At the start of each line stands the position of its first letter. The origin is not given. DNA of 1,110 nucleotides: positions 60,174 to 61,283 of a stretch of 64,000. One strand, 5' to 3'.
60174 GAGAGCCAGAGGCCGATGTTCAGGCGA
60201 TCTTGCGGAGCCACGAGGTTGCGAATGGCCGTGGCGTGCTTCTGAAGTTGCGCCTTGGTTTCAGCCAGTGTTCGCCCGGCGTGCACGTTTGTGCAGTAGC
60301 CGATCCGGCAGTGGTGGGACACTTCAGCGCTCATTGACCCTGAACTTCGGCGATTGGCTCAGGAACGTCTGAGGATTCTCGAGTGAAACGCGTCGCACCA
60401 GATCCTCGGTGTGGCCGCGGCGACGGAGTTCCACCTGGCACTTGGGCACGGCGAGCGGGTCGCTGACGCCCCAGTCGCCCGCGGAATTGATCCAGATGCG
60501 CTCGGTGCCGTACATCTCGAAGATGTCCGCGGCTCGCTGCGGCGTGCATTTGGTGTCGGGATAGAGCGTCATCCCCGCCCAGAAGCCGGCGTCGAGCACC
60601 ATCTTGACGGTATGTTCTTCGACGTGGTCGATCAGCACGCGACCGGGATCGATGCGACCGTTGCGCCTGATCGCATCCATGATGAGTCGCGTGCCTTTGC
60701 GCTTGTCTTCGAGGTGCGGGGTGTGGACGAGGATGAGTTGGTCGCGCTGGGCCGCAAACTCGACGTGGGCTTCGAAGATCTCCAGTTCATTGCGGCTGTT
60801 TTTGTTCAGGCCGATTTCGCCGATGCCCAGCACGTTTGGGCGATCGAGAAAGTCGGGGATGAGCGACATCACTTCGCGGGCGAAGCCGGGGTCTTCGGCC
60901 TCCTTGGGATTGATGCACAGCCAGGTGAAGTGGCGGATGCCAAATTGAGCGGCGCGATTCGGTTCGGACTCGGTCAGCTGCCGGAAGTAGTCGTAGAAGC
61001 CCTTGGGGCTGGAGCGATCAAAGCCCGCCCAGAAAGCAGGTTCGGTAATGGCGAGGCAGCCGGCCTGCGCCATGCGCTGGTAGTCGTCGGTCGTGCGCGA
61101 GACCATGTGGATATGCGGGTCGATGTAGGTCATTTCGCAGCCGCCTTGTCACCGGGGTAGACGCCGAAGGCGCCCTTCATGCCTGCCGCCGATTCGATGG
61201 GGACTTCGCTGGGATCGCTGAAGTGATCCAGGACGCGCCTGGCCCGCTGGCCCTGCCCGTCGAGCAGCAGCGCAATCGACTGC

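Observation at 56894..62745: Complete, translationally coupled six-gene ebo cluster (eboD-A-B-E-C-F order) next to tRNA-Lys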

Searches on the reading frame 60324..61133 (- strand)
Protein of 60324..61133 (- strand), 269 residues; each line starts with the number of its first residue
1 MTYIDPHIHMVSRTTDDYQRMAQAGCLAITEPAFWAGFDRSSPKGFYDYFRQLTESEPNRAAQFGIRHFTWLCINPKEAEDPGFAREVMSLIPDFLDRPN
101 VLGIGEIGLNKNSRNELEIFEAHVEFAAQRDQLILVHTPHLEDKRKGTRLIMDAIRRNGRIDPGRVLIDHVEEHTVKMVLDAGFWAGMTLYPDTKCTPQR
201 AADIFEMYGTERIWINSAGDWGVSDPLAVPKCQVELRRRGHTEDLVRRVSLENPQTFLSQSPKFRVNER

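Call 3: search_protein_families(library=ncbifam, proteins=[window:60324-61133:-])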
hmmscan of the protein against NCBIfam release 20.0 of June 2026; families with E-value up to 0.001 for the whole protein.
window:60324-61133:- (269 aa): 1 family
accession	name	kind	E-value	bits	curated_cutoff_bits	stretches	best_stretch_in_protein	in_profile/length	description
TIGR00010.1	TIGR00010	subfamily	1e-05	25.1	206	1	68-144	55-135/253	YchF/TatD family DNA exonuclease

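Call 4: search_protein_families(library=pfam, proteins=[window:60324-61133:-])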
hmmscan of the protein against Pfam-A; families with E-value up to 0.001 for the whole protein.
window:60324-61133:- (269 aa): 1 family
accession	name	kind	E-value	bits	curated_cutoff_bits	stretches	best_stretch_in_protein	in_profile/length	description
PF01026.27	TatD_DNase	-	2.3e-07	30.9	27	1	56-189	43-175/253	TatD related DNase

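Call 6: search_protein_families(library=ncbifam, proteins=[window:60324-61133:-], max_evalue=10)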
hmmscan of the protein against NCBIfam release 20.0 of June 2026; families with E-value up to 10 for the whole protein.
window:60324-61133:- (269 aa): 1 family
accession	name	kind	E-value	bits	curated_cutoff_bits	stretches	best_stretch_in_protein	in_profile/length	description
TIGR00010.1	TIGR00010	subfamily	1e-05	25.1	206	1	68-144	55-135/253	YchF/TatD family DNA exonuclease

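Call 20: search_dna_similar(query=window:60324-61133:-, collection=plasmids, mode=protein, max_rows=30, max_evalue=1e-20)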
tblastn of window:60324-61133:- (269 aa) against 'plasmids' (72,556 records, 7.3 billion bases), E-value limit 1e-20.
Records with a match: 60; places in all: 60; records where one place covers at least 80% of the query: 60.
Best place of each record, by identity: 60-80% 2; <60% 58.
By first word of the organism name: Streptomyces 27; Bacillus 6; Ketogulonicigenium 5; Mycetohabitans 3; Haloferax 3; Deinococcus 2; Embleya 2; Salipiger 2; Gemmatirosa 1; Gloeothece 1; and 8 more.
By predicted mobility (MOB-suite, as given by PLSDB): non-mobilizable 42; mobilizable 14; conjugative 4.
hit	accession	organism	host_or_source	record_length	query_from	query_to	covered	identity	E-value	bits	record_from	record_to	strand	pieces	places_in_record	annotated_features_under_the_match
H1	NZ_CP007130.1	Gemmatirosa kalamazoonensis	-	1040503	1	266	99%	65.4%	5e-114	367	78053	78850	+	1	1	record has no annotation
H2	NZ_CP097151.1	Deinococcus sp. QL22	-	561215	1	266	99%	61.3%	4e-110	355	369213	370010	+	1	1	TatD family hydrolase | hypothetical protein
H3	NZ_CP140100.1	Deinococcus sp. AB2017081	pure culture,soil near an iron factory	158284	1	264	98%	58.7%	8e-106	343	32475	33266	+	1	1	TatD family hydrolase | hypothetical protein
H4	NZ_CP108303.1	Streptomyces sp. NBC_00019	-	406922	1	264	98%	49.2%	2e-74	253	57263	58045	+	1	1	TatD family hydrolase | EboA domain-containing protein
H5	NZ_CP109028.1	Streptomyces sp. NBC_00663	-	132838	1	268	100%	48.1%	2e-74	253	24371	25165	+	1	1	TatD family hydrolase | EboA domain-containing protein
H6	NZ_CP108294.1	Streptomyces sp. NBC_00028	-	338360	1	268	100%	47.8%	5e-74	252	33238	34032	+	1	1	TatD family hydrolase | EboA domain-containing protein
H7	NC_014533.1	Gloeothece verrucosa PCC 7822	fresh water in rice field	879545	1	264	98%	47.7%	9e-73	248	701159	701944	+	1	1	TatD family hydrolase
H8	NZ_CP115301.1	Streptomyces camelliae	microorganism,rhizosphere soil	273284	1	266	99%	47.0%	2e-72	248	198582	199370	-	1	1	TatD family hydrolase | EboA domain-containing protein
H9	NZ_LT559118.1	Nonomuraea gerenzanensis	-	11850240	1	264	98%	47.0%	4e-67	232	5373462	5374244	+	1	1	none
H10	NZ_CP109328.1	Streptomyces sp. NBC_01591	-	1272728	1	264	98%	47.0%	1e-64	225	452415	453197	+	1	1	none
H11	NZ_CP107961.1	Streptomyces sp. NBC_00376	-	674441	1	267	99%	46.4%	1e-65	228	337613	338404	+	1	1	TatD family hydrolase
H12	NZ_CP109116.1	Streptomyces sp. NBC_01768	-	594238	1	267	99%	46.4%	4e-65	226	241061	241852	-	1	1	TatD family hydrolase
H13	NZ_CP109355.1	Streptomyces sp. NBC_01563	-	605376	1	267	99%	46.4%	4e-65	226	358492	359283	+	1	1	TatD family hydrolase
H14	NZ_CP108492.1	Streptomyces sp. NBC_01243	-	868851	1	267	99%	46.4%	4e-65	226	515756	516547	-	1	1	TatD family hydrolase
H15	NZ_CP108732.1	Streptomyces sp. NBC_00987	-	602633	1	267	99%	46.4%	7e-65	226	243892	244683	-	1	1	TatD family hydrolase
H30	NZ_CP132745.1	Mycetohabitans endofungorum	-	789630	1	268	100%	45.1%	2e-68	236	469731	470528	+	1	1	TatD family hydrolase | EboA domain-containing protein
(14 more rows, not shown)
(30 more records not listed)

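Call 22: get_annotated_region(hit=H2, flank=6000)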
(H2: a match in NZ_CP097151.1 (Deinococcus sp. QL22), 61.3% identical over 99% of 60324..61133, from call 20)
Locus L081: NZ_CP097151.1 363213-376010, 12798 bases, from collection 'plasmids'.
description: Deinococcus sp. QL22 plasmid unnamed4, complete sequence
organism: Deinococcus sp. QL22 (NCBI taxid 2939437)
taxonomy: Bacteria; Deinococcota; Deinococci; Deinococcales; Deinococcaceae; Deinococcus; Deinococcus sp. QL22
host: -; source: -; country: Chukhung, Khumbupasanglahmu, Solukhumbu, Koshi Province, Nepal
typing (MOB-suite, as given by PLSDB): non-mobilizable
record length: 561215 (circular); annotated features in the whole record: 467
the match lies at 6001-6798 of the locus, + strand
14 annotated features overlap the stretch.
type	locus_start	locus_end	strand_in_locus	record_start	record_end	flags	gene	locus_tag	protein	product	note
CDS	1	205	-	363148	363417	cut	-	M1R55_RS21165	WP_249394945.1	hypothetical protein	-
CDS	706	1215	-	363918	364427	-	-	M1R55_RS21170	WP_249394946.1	DinB family protein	-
CDS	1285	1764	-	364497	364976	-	-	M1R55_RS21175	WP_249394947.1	DinB family protein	-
CDS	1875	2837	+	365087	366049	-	-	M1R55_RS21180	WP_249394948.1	YafY family protein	-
CDS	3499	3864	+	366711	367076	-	-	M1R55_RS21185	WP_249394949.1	hypothetical protein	-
CDS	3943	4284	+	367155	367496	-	-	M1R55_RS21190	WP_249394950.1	hypothetical protein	-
CDS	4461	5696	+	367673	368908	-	-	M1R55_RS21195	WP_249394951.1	3-dehydroquinate synthase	-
CDS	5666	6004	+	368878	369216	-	-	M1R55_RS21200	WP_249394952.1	hypothetical protein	-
CDS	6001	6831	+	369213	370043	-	-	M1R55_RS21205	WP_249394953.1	TatD family hydrolase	-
CDS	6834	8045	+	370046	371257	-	eboE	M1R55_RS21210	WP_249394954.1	metabolite traffic protein EboE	-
CDS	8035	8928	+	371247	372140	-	-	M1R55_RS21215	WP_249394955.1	UbiA family prenyltransferase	-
CDS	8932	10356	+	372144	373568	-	-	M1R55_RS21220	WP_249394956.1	nucleotide pyrophosphatase/phosphodiesterase family protein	-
CDS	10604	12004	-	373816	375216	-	-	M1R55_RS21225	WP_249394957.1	TldD/PmbA family protein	GO:0006508 - proteolysis [Evidence IEA]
CDS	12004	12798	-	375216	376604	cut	-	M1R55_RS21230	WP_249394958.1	TldD/PmbA family protein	GO:0006508 - proteolysis [Evidence IEA]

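Call 23: get_annotated_region(hit=H30, flank=6000)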
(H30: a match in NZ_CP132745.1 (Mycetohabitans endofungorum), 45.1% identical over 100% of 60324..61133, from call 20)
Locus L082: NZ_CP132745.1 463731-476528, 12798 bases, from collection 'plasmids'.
description: Mycetohabitans endofungorum strain B13/HKI 0402 plasmid unnamed1, complete sequence
organism: Mycetohabitans endofungorum (NCBI taxid 417203)
taxonomy: Bacteria; Pseudomonadota; Betaproteobacteria; Burkholderiales; Burkholderiaceae; Mycetohabitans; Mycetohabitans endofungorum
host: -; source: -; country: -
typing (MOB-suite, as given by PLSDB): non-mobilizable
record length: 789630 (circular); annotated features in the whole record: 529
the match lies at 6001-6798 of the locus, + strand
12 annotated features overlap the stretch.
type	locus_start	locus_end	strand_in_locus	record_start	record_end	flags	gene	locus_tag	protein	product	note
CDS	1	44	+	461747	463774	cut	-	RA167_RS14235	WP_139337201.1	hypothetical protein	-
CDS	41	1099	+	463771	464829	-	-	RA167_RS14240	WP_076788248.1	ferritin-like protein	-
CDS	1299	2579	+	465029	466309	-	-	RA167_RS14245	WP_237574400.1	3-dehydroquinate synthase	-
CDS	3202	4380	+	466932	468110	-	eboE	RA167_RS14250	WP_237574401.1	metabolite traffic protein EboE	-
CDS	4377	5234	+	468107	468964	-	-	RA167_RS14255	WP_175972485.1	UbiA family prenyltransferase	-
CDS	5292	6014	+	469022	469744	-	-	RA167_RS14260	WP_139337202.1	EboA domain-containing protein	-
CDS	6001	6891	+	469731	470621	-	-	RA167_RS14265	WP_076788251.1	TatD family hydrolase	-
CDS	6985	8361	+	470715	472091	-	-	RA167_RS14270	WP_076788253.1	nucleotide pyrophosphatase/phosphodiesterase family protein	-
CDS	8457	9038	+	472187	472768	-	-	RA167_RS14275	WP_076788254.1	TMEM165/GDT1 family protein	-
CDS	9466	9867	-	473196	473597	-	-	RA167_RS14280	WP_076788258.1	type II toxin-antitoxin system VapC family toxin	-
CDS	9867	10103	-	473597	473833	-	vapB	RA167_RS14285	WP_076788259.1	type II toxin-antitoxin system VapB family antitoxin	-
CDS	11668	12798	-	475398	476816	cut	-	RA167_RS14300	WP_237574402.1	F-box protein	-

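Call 26: search_protein_families(library=ncbifam, proteins=[L082:5292-6014:+, L081:5666-6004:+, L081:8035-8928:+, L082:4377-5234:+, L081:4461-5696:+], max_evalue=0.01)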
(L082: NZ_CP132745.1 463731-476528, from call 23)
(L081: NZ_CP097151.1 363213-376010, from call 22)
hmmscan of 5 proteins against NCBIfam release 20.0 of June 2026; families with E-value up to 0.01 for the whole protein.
L082:5292-6014:+ (240 aa): 2 families
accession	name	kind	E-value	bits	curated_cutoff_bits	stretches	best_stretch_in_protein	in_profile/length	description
NF035938.1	EboA_domain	domain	1.1e-43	148.8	50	1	94-229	4-137/140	EboA domain-containing protein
NF035937.1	EboA_family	subfamily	3.6e-41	141.4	320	1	84-228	71-214/219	EboA family metabolite traffic protein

L081:5666-6004:+ (112 aa): 0 families

L081:8035-8928:+ (297 aa): 15 families
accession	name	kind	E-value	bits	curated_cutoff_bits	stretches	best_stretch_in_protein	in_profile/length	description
NF045897.1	SCO3242_trans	equivalog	4.1e-31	108.6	260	1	19-280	3-271/287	SCO3242 family prenyltransferase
NF035940.1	prenyl_rel_EboC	equivalog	1.2e-30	106.9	250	1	18-286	2-283/292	UbiA-like protein EboC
NF009523.0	PRK12884.1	equivalog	2.9e-14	52.9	269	1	13-181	2-168/279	prenyltransferase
NF009521.0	PRK12882.1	equivalog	4.4e-14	52.4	296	1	13-158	3-144/280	geranylgeranylglycerol-phosphate geranylgeranyltransferase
NF009522.0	PRK12883.1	equivalog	6.3e-08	32.5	353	1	51-139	40-128/279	geranylgeranylglycerol-phosphate geranylgeranyltransferase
TIGR01473.1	cyoE_ctaB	equivalog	2.6e-07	30.7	210.3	1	28-138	13-129/281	heme o synthase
TIGR01474.1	ubiA_proteo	equivalog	7.7e-07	28.9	275.45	1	28-145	22-140/282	4-hydroxybenzoate octaprenyltransferase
NF009058.0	PRK12392.1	subfamily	1.2e-05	24.5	494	1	11-114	10-120/333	bacteriochlorophyll c synthase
NF005742.0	PRK07566.1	equivalog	3e-05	23.3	313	1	53-130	71-151/315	chlorophyll synthase ChlG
NF006088.0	PRK08238.1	equivalog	0.00033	19.5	351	1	49-142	228-323/482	UbiA family prenyltransferase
NF008978.0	PRK12324.1-4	equivalog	0.00061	18.8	207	1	34-178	50-198/322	decaprenyl-phosphate phosphoribosyltransferase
TIGR01475.1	ubiA_other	subfamily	0.00089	18.8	180.8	1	52-177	40-167/282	UbiA-like polyprenyltransferase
NF009524.0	PRK12886.1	equivalog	0.0012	18.2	387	1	49-127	43-124/291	prenyltransferase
TIGR01476.1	chlor_syn_BchG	subfamily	0.0039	16.7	212.3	1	55-129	41-119/283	(bacterio)chlorophyll synthase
NF008977.0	PRK12324.1-2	equivalog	0.0058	16.1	234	1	54-182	40-169/297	decaprenyl-phosphate phosphoribosyltransferase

L082:4377-5234:+ (285 aa): 16 families
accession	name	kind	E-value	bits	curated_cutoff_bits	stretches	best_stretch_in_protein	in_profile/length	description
NF045897.1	SCO3242_trans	equivalog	1e-35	123.8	260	1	9-281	4-283/287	SCO3242 family prenyltransferase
NF035940.1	prenyl_rel_EboC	equivalog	2.4e-32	112.5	250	1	8-276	3-281/292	UbiA-like protein EboC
NF009523.0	PRK12884.1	equivalog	2.3e-15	56.6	269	1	9-154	9-155/279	prenyltransferase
NF005742.0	PRK07566.1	equivalog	2.7e-15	56.3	313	1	13-170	38-201/315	chlorophyll synthase ChlG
NF009521.0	PRK12882.1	equivalog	6.3e-13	48.6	296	1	18-132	24-135/280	geranylgeranylglycerol-phosphate geranylgeranyltransferase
TIGR01476.1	chlor_syn_BchG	subfamily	2.2e-12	47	212.3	1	15-139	12-145/283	(bacterio)chlorophyll synthase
TIGR01473.1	cyoE_ctaB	equivalog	9.5e-10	38.7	210.3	1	19-119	15-121/281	heme o synthase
TIGR01474.1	ubiA_proteo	equivalog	2.3e-09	37.1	275.45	1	16-148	21-154/282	4-hydroxybenzoate octaprenyltransferase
NF009522.0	PRK12883.1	equivalog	6.4e-08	32.4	353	1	25-130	24-131/279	geranylgeranylglycerol-phosphate geranylgeranyltransferase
TIGR02056.1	ChlG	equivalog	2.1e-07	30.8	436.45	1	4-96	16-113/306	chlorophyll synthase ChlG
TIGR01475.1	ubiA_other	subfamily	4.5e-06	26.3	180.8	1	25-152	23-153/282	UbiA-like polyprenyltransferase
NF003348.0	PRK04375.1-1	equivalog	1.8e-05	24.3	285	1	23-128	22-132/292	heme o synthase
NF009058.0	PRK12392.1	subfamily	2e-05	23.8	494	1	14-120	28-141/333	bacteriochlorophyll c synthase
NF009513.0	PRK12872.1-3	equivalog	5.3e-05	22.9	288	1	34-150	50-167/293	prenyltransferase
NF009526.0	PRK12888.1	equivalog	0.0012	18.4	364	1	16-159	31-175/301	4-hydroxybenzoate octaprenyltransferase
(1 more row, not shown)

L081:4461-5696:+ (411 aa): 6 families
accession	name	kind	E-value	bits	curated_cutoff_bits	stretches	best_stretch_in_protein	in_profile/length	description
NF004852.0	PRK06203.1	equivalog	1.6e-168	560.8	333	1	3-384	12-395/407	3-dehydroquinate synthase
TIGR01357.1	aroB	equivalog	1.7e-62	211.7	305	1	40-369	20-335/344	3-dehydroquinate synthase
TIGR04425.1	P_lya_rel_AroB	hypoth_equivalog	9.6e-47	159.7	400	1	97-369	71-333/348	AroB-related putative sugar phosphate phospholyase (cyclizing)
NF010627.0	PRK14021.1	equivalog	1.9e-34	119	565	1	79-373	241-533/542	bifunctional shikimate kinase/3-dehydroquinate synthase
NF010556.0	PRK13951.1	equivalog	1.7e-31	109.7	560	1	79-312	209-435/492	bifunctional shikimate kinase AroK/3-dehydroquinate synthase AroB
NF002022.0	PRK00843.1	equivalog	2.6e-10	39.8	413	1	95-316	74-298/350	NAD(P)-dependent glycerol-1-phosphate dehydrogenase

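Call 60: find_homologous_proteins(query=L081:5666-6004:+, max_evalue=0.001)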
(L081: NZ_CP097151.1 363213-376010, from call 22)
Query L081:5666-6004:+ (112 aa): 34 proteins with E <= 0.001 among 56 candidates.
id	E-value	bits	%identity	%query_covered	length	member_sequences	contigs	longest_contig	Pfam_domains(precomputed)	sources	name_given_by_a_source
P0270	2.0e-66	239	100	100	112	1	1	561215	-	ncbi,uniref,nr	ncbi:hypothetical protein [Deinococcus sp. QL22]|uniref:hypothetical protein n=1 Tax=Deinococcus sp.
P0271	5.7e-52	192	84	100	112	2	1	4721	-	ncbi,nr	ncbi:MAG: hypothetical protein JWQ08_2210 [Deinococcus sp.]|nr:hypothetical protein [Deinococcus sp.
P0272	4.2e-45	170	78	100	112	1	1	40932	-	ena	-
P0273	4.4e-43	164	80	88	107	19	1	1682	-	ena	-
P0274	2.1e-41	158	78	88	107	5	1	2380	-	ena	-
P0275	1.9e-39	152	75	89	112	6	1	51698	-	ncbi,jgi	-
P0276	5.9e-39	150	74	89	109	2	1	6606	-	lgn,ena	-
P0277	6.1e-38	147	69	93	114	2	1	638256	-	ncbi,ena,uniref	ncbi:hypothetical protein [Deinococcus sp.]|uniref:hypothetical protein n=1 Tax=Deinococcus sp. TaxI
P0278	1.6e-37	146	73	88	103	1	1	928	-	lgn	-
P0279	3.2e-37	145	65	97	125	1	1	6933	-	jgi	jgi:hypothetical protein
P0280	3.7e-36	141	73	83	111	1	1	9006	-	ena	-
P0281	3.8e-36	141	70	89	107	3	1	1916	-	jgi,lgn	jgi:hypothetical protein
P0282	2.7e-35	139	69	88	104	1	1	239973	-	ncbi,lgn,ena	-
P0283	2.8e-31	126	62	89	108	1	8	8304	-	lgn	-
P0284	5.5e-28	115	59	87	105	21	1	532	-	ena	-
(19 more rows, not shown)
